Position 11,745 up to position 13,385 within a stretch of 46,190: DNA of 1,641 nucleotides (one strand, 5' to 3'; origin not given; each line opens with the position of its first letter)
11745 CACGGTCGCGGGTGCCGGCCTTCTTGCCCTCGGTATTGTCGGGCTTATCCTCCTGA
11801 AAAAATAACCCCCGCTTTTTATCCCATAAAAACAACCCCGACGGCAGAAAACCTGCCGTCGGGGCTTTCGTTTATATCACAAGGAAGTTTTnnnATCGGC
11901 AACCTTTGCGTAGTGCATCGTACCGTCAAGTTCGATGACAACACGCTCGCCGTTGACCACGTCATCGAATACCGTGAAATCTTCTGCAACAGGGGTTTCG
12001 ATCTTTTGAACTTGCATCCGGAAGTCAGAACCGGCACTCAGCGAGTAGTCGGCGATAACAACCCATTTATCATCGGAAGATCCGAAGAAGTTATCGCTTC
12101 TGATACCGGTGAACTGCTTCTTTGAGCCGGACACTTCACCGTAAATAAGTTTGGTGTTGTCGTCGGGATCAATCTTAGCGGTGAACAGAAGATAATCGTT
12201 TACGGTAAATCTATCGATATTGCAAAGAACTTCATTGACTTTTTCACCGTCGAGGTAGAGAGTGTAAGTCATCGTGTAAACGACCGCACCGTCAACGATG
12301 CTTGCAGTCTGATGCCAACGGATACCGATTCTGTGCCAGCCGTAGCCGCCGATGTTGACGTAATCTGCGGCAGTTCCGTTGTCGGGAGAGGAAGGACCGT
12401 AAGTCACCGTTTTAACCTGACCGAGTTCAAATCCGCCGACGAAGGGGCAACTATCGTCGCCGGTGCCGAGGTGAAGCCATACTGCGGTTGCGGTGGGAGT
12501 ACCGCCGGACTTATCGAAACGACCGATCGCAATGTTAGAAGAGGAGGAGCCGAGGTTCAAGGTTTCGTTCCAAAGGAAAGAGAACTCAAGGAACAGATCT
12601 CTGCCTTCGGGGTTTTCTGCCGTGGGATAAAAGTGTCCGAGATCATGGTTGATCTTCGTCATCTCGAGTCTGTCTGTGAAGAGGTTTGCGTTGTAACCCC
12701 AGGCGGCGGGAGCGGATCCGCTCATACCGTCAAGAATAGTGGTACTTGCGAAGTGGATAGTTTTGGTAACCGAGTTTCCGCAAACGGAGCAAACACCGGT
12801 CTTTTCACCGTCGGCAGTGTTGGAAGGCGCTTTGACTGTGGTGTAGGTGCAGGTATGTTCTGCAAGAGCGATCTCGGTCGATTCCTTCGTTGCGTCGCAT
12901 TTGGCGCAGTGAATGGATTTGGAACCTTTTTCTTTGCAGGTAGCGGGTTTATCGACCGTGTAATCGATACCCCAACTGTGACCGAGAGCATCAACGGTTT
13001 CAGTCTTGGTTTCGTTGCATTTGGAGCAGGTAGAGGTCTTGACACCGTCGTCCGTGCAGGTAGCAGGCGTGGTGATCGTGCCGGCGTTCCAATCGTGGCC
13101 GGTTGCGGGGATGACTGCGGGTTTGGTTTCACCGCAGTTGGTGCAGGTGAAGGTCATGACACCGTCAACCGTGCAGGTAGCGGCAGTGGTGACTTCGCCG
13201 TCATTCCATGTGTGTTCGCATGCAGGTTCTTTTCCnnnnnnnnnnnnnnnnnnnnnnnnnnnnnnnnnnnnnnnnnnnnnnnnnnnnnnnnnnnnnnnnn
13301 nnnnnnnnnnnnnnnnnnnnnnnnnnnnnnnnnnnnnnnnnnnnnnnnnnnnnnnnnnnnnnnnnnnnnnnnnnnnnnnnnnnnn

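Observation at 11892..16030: Tandem paralogous surface lipoproteins built from Cys/His-rich repeats and a duplicated beta-sandwich-like module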

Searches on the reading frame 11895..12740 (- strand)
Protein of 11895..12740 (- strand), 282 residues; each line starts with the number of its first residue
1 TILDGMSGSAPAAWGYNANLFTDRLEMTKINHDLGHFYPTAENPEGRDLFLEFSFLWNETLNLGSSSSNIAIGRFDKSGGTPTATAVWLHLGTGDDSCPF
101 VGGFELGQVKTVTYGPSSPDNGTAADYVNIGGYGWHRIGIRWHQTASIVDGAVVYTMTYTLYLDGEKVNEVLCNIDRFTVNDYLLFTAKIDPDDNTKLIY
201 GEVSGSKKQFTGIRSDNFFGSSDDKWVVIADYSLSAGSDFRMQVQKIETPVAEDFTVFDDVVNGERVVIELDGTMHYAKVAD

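Call 33: predict_structure(alignment_id=A1)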
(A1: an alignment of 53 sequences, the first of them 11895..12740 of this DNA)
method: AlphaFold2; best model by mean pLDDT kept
length: 282 residues; sequences in the alignment: 53
mean_pLDDT: 94.4   pTM: 0.91
mean pLDDT of the five models: 94.4, 94.0, 93.0, 92.5, 91.8
residues with pLDDT >= 90: 249; 70-90: 32; 50-70: 1; < 50: 0
segments of 3 or more residues with pLDDT < 50: none
pLDDT, mean of each block of 10 residues (from residue 1): 94 93 92 93 95 98 94 89 94 95 97 97 97 98 98 98 99 93 95 98 86 96 94 97 97 88 85 97 83
secondary structure, 60 per line:
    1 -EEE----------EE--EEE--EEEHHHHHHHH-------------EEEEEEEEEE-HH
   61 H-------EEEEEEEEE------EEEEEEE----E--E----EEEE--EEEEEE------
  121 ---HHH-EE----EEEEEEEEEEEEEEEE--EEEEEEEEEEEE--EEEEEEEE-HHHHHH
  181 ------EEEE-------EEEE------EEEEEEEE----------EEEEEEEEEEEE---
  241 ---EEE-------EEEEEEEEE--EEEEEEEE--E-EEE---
elements in order: E2-4 E19-21 E24-26 H27-34 E48-57 E69-77 E84-90 E103-106 E109-114 E134-149 E152-163 E166-173 H175-180 E187-190 E198-201 E208-215 E226-237 E244-246 E254-262 E265-272 E277-279

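Call 36: fold_search(model_id=the predicted structure, library=pdb)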
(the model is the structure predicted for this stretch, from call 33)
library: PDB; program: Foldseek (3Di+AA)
matches with E <= 10: 410; with E <= 0.001: 2
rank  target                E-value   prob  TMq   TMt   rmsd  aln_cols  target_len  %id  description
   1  6d3u_A                3.3e-04  1.00  0.36  0.39   9.8       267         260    9  Complex structure of Ulvan lyase from Nonlaben Ulvanivorans- NLR48 (released 2018-06-06)
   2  8wok_A                9.6e-04  0.98  0.31  0.31   9.0       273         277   12  Crystal structure of PL7 family alginate lyase AlyMc (released 2024-10-16)
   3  2pel_A                2.2e-03  0.84  0.26  0.30  14.1       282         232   10  PEANUT LECTIN (released 1996-12-07)
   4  5jmc_C                3.6e-03  0.96  0.28  0.20  13.1       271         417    9  Receptor binding domain of Botulinum neurotoxin A in complex with rat SV2C (released 2016-06-15)
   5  4wv8_D                4.0e-03  0.93  0.31  0.36  15.4       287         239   11  Crystal structure of a recombinant Vatairea macrocarpa seed lectin complexed with lactose (released 2016-01-27)
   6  6aii                  4.5e-03  0.94  0.27  0.24  13.1       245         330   11  Catalytic domain of PdAgaC (released 2019-08-28)
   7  4wv8_C                5.8e-03  0.97  0.30  0.34  13.5       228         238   12  Crystal structure of a recombinant Vatairea macrocarpa seed lectin complexed with lactose (released 2016-01-27)
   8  4ozx                  5.8e-03  0.90  0.30  0.30  10.2       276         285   13  Crystal Structure of the alginate lyase from Klebsiella pneumoniae (released 2015-03-04)
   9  1fny                  6.1e-03  0.84  0.28  0.33  12.5       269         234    7  LEGUME LECTIN OF THE BARK OF ROBINIA PSEUDOACACIA. (released 2001-08-24)
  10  1fay_A                6.5e-03  0.96  0.34  0.39   9.1       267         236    6  WINGED BEAN ACIDIC LECTIN COMPLEXED WITH METHYL-ALPHA-D-GALACTOSE (MONOCLINIC FORM) (released 2001-07-14)
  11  3uk9_E                6.5e-03  0.87  0.30  0.33  10.2       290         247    7  Galactose-specific lectin from Dolichos lablab (released 2012-11-14)
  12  5n0c_A                6.5e-03  0.75  0.26  0.07  15.0       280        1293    9  Crystal structure of the tetanus neurotoxin in complex with GM1a (released 2017-06-21)
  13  5zu5                  7.2e-03  0.82  0.30  0.19  11.6       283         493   11  Crystal structure of a full length alginate lyase with CBM domain (released 2018-06-27)
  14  3hmy_A                7.6e-03  0.90  0.26  0.18  14.9       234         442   10  Crystal structure of HCR/T complexed with GT2 (released 2009-07-14)
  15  9k7m_A                8.4e-03  0.97  0.39  0.37   7.2       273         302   11  Coprinopsis cinerea GH131 protein CcGH131B E161A in complex with cellobiose (released 2024-11-06)
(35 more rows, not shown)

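Call 37: search_protein_representatives(protein=window:11895-12740:-)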
Query: 282 residues. Proteins with E-value up to 0.001 (for the whole library): 204; up to 1e-10: 168; up to 1e-30: 56. The best 150 are listed.
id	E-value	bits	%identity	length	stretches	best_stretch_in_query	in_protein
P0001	4.1e-190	647.2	100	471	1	1-282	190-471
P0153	3.2e-176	601.6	34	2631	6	33-264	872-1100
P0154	4.8e-108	377.8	37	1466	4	33-262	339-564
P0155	1.6e-91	323.6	35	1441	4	2-253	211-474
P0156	3.1e-89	316.1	36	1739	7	32-259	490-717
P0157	1.3e-82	294.3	34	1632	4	35-257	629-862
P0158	1.9e-79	284.0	54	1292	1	2-251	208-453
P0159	1.2e-63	232.1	34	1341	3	45-264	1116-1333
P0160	1.1e-60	222.5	36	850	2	35-258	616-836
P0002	2.9e-60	221.0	37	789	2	29-280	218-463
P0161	4.1e-60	220.5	37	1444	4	28-252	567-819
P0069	1.8e-59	218.4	39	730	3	2-251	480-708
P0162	8.7e-59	216.2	36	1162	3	21-259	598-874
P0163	9.3e-59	216.1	35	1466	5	26-246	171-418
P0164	5.4e-56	207.0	38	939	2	35-252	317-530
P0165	4.1e-55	204.1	38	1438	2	35-257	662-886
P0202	7.7e-31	124.4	41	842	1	35-256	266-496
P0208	2.2e-26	109.8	36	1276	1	29-267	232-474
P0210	5.7e-26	108.5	40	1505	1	35-258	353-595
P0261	1.5e-16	77.6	34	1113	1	44-255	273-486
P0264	3.9e-16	76.2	42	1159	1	34-175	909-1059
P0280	1.8e-14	70.7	29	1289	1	44-259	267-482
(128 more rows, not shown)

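Call 46: search_protein_families(library=pfam, proteins=[P0158, P0165, P0208, P0210, P0261, P0264, P0280, P0202], max_evalue=0.001)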
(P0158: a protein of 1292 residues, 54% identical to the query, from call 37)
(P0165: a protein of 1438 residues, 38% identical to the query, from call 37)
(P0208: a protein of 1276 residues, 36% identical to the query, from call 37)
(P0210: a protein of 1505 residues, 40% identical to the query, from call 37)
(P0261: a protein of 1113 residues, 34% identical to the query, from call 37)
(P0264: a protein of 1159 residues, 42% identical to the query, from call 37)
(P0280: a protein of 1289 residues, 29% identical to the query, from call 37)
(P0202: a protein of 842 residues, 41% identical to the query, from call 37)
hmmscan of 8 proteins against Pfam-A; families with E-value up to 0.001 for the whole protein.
P0158 (1292 aa): 2 families
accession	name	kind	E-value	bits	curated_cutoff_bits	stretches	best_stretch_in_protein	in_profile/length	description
PF07940.18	Hepar_II_III_C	-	2.2e-09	37.6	24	1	945-1114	32-169/237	Heparinase II/III-like, C-terminal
PF18675.7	HepII_C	-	3.5e-05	24.1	26.1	1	1220-1288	17-86/88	Heparinase II C-terminal domain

P0165 (1438 aa): 3 families
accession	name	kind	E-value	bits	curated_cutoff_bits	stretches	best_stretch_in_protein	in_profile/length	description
PF13472.12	Lipase_GDSL_2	-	8.9e-09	36.5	32.9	1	1209-1417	22-176/178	GDSL-like Lipase/Acylhydrolase family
PF16255.11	Lipase_GDSL_lke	-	9.4e-06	25.5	29.2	1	1160-1285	1-115/203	GDSL-like Lipase/Acylhydrolase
PF00657.28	Lipase_GDSL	-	0.00028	21.5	23.6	1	1164-1422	3-206/208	GDSL-like Lipase/Acylhydrolase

P0208 (1276 aa): 2 families
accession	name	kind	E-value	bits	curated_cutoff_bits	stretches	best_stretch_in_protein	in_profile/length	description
PF07940.18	Hepar_II_III_C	-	1.7e-11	44.5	24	1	917-979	32-93/237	Heparinase II/III-like, C-terminal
PF18675.7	HepII_C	-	9.2e-06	26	26.1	1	1191-1270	6-86/88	Heparinase II C-terminal domain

P0210 (1505 aa): 4 families
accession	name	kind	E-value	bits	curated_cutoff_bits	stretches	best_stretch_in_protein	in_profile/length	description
PF01663.27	Phosphodiest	-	5.1e-40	138.5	23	2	628-823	1-220/342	Type I phosphodiesterase / nucleotide pyrophosphatase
PF01676.23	Metalloenzyme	-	6.7e-28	98.3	24.3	2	745-878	124-251/252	Metalloenzyme superfamily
PF00884.28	Sulfatase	-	1.8e-15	57.5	25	2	1102-1322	29-301/301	Sulfatase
PF08665.17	PglZ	-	2.3e-09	37.9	25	0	741-823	90-171/179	PglZ domain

P0261 (1113 aa): 0 families

P0264 (1159 aa): 3 families
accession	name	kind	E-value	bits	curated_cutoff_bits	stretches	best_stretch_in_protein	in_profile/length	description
PF13306.12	LRR_5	-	3.4e-71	237.5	27.7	4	675-758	7-89/127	BspA type Leucine rich repeat region (6 copies)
PF09479.16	Flg_new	-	2.3e-21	76.1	27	2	151-204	1-53/65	Listeria-Bacteroides repeat domain (List_Bact_rpt)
PF13855.12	LRR_8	-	8.2e-06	25.9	27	0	558-605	8-56/61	Leucine rich repeat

P0280 (1289 aa): 0 families

P0202 (842 aa): 0 families

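Call 59: find_related_loci(query=window:11895-12740:-, collection=genome_contigs, flank=6000)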
Query window:11895-12740:- (282 aa) in genome_contigs; peptide patterns used: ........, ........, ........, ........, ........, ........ (x = any residue, [..] = any of these).
46 stretches matched a pattern; 4 encode a relative of the query (tblastn E <= 1e-3); 4 distinct loci.
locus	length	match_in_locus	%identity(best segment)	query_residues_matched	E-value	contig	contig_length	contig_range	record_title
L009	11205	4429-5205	34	36-277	1e-33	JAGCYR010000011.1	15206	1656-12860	MAG: Clostridia bacterium isolate RGIG10243 Yak_Rumen-5__c92380, whole genome shotgun sequence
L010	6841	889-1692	31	36-276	8e-21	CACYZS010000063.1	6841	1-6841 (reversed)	MAG: uncultured Ruminococcus sp. isolate RUG12422 genome assembly, contig: RUG12422_asm_63, whole genome shotgun sequenc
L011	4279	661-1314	30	36-261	8e-21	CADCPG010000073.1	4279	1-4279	MAG: uncultured Ruminococcus sp. isolate RUG14854 genome assembly, contig: RUG14854_asm_73, whole genome shotgun sequenc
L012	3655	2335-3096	33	36-262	3e-20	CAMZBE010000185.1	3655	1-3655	MAG TPA_asm: uncultured Clostridia bacterium isolate SRR10912538_bin.17_metaWRAP_v1.3_MAG genome assembly, contig: ERZ14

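Call 69: search_protein_families(library=pfam, alignment_id=A1, max_evalue=0.01)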
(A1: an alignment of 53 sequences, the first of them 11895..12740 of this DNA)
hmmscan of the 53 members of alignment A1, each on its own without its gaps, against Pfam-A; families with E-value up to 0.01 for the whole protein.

A. member 1, window:11895-12740:- (282 aa): 0 families

B. families by the number of members that match (of 53 scanned): 10 families
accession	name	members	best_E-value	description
PF21827.1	New_glue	7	0.00094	New glue protein family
PF13350.11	Y_phosphatase3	1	7.8e-29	Tyrosine phosphatase family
PF09479.16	Flg_new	1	1.4e-06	Listeria-Bacteroides repeat domain (List_Bact_rpt)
PF12733.13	Cadherin-like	1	9.9e-05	Cadherin-like beta sandwich domain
PF07191.17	Zn_ribbon_6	1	0.005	Double zinc ribbon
PF09290.16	AcetDehyd-dimer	1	0.0054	Prokaryotic acetaldehyde dehydrogenase, dimerisation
PF24485.1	zf-C2H2_DHX34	1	0.0059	DHX34-like, C2H2-type zinc finger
PF03162.18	Y_phosphatase2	1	0.0073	Tyrosine phosphatase family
PF22741.1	PTP-NADK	1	0.0098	DSP-PTPase phosphatase fused to NAD+ Kinase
PF06943.17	zf-LSD1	1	0.01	LSD1 zinc finger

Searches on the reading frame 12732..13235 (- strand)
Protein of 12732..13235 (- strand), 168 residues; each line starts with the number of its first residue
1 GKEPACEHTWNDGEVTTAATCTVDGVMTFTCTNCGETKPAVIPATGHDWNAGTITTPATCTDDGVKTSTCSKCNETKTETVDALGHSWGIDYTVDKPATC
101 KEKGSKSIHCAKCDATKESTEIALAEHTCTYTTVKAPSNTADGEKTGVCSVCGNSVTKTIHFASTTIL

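Call 39: predict_structure(alignment_id=A2)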
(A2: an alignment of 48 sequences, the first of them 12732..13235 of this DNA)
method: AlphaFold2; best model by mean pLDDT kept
length: 168 residues; sequences in the alignment: 48
mean_pLDDT: 93.8   pTM: 0.67
mean pLDDT of the five models: 93.8, 93.6, 93.2, 93.3, 93.1
residues with pLDDT >= 90: 146; 70-90: 13; 50-70: 6; < 50: 3
segments of 3 or more residues with pLDDT < 50: none
pLDDT, mean of each block of 10 residues (from residue 1): 74 98 98 96 98 98 98 98 98 96 97 98 94 94 94 91 68
secondary structure, 60 per line:
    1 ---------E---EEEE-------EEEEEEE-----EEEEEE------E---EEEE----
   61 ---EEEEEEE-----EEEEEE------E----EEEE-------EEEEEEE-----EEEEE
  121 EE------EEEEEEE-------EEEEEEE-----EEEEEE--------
elements in order: E14-17 E25-31 E37-42 E53-56 E64-70 E76-81 E93-96 E104-110 E116-122 E129-135 E143-149 E155-160

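Call 43: fold_search(model_id=the predicted structure, library=pdb)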
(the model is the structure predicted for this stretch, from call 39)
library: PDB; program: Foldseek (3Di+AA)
matches with E <= 10: 891; with E <= 0.001: 0
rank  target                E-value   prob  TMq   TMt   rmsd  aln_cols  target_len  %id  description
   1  7cqy_F                5.4e-02  0.44  0.15  0.07  27.1       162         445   12  Tetrathionate hydrolase from Acidithiobacillus ferrooxidans mutant - D325N (released 2021-01-27)
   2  1bqs                  8.1e-02  0.14  0.16  0.14  28.5       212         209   10  THE CRYSTAL STRUCTURE OF MUCOSAL ADDRESSIN CELL ADHESION MOLECULE-1 (MADCAM-1) (released 1999-08-13)
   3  4a11_A                8.1e-02  0.11  0.11  0.02  31.6       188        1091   10  Structure of the hsDDB1-hsCSA complex (released 2011-12-07)
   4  4uid_A                9.5e-02  0.20  0.17  0.15  26.5       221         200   10  Crystal structure of the S-layer protein SbsC domains 4 and 5 (released 2016-04-13)
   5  2w38                  1.1e-01  0.35  0.19  0.08  31.3       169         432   14  Crystal structure of the pseudaminidase from Pseudomonas aeruginosa (released 2008-12-23)
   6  6l8a_F                1.2e-01  0.23  0.15  0.06  28.0       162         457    8  Tetrathionate hydrolase from Acidithiobacillus ferrooxidans (released 2020-11-11)
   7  6l8a_E                1.2e-01  0.25  0.16  0.06  29.4       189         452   10  Tetrathionate hydrolase from Acidithiobacillus ferrooxidans (released 2020-11-11)
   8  4uid_B                1.4e-01  0.21  0.18  0.18  27.8       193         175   12  Crystal structure of the S-layer protein SbsC domains 4 and 5 (released 2016-04-13)
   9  4hxg_F                1.5e-01  0.18  0.14  0.05  26.9       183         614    7  Pyrococcus horikoshii acylaminoacyl peptidase (orthorhombic crystal form) (released 2013-05-08)
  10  7cqy_A                1.5e-01  0.15  0.13  0.06  28.9       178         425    7  Tetrathionate hydrolase from Acidithiobacillus ferrooxidans mutant - D325N (released 2021-01-27)
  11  1xip                  1.7e-01  0.16  0.16  0.08  33.9       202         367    7  Crystal Structure of the N-terminal Domain of Nup159 (released 2004-12-14)
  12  5y2z_B                1.9e-01  0.13  0.14  0.08  31.1       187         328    8  Crystal structure of human LGI1 EPTP-ADAM22 complex (released 2018-05-02)
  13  6l8a_B                2.0e-01  0.16  0.14  0.06  27.3       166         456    8  Tetrathionate hydrolase from Acidithiobacillus ferrooxidans (released 2020-11-11)
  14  7t0r_A                2.2e-01  0.13  0.18  0.10  25.4       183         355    8  Crystal structure of the anti-CD4 adnectin 6940_B01 as a complex with the extracellular domains of CD4 and ibalizumab  (released 2022-01-12)
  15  9m5b_C                2.3e-01  0.13  0.15  0.15  30.6       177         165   13  A Human Fc Receptor Ectodomain in Complex With a Fab (released 2025-12-17)
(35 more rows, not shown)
